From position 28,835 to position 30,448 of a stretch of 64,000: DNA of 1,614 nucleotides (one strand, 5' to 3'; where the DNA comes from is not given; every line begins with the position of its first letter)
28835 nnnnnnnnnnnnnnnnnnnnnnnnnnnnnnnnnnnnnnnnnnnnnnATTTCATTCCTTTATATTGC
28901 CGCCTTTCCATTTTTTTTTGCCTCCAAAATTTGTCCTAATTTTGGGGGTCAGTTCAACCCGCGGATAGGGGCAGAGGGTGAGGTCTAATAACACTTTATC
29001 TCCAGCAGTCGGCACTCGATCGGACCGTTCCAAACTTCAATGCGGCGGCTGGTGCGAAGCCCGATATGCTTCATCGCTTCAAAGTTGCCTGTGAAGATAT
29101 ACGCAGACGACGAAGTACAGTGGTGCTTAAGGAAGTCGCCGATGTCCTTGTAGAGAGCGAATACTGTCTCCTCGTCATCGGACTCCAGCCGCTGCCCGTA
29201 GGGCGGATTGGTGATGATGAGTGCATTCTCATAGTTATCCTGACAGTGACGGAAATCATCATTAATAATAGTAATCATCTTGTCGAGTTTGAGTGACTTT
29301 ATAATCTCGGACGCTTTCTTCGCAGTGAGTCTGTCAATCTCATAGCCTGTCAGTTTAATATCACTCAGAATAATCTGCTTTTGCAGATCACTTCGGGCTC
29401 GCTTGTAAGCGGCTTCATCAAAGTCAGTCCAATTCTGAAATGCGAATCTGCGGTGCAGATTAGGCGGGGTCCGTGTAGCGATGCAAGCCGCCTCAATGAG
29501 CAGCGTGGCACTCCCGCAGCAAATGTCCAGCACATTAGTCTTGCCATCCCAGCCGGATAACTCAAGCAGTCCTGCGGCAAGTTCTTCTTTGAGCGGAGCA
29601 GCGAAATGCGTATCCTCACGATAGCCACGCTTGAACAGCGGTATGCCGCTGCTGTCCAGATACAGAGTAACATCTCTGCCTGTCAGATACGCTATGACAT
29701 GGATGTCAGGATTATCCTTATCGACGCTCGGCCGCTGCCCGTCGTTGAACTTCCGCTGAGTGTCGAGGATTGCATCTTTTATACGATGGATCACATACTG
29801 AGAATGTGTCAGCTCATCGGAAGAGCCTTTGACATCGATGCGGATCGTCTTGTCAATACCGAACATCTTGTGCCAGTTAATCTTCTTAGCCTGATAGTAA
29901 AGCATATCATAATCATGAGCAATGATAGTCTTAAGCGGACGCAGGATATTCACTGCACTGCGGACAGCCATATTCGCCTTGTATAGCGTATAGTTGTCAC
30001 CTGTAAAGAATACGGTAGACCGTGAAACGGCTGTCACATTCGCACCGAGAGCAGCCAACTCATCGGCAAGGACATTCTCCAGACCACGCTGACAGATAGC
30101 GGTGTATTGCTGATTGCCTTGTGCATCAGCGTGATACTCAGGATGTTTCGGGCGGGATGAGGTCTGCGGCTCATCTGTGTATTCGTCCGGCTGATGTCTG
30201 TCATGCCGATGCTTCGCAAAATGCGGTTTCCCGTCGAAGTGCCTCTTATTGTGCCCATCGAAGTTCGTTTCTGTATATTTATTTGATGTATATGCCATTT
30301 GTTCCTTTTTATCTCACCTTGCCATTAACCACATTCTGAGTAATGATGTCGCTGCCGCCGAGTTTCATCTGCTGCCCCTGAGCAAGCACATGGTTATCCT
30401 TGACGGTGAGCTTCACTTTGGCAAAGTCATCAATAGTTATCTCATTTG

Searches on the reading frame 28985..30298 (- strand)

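Call 4: search_protein_families(library=pfam, proteins=[window:28985-30298:-])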
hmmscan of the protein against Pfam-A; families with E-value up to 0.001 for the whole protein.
window:28985-30298:- (437 aa): 3 families
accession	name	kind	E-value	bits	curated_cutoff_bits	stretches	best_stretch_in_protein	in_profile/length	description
PF01170.24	UPF0020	-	5.9e-35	121.2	22.3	1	224-431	1-195/197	RMKL-like, methyltransferase domain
PF22020.1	RlmL_1st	-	9.1e-14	51.6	27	1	65-117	2-53/55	RlmL ferredoxin-like domain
PF02926.22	THUMP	-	2e-13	51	20.6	1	128-215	2-84/84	THUMP domain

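Call 76: search_protein_families(library=padloc, proteins=[window:28985-30298:-], max_evalue=0.001)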
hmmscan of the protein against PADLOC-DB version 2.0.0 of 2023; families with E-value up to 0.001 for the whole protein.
window:28985-30298:- (437 aa): 2 families
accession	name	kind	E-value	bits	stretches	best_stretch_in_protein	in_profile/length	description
PDLC04134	mad2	-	1.3e-11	42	1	221-391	261-387/492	mads_2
PDLC03267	MTase_II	-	0.00041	17.4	1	312-377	59-128/539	Type II methyltransferase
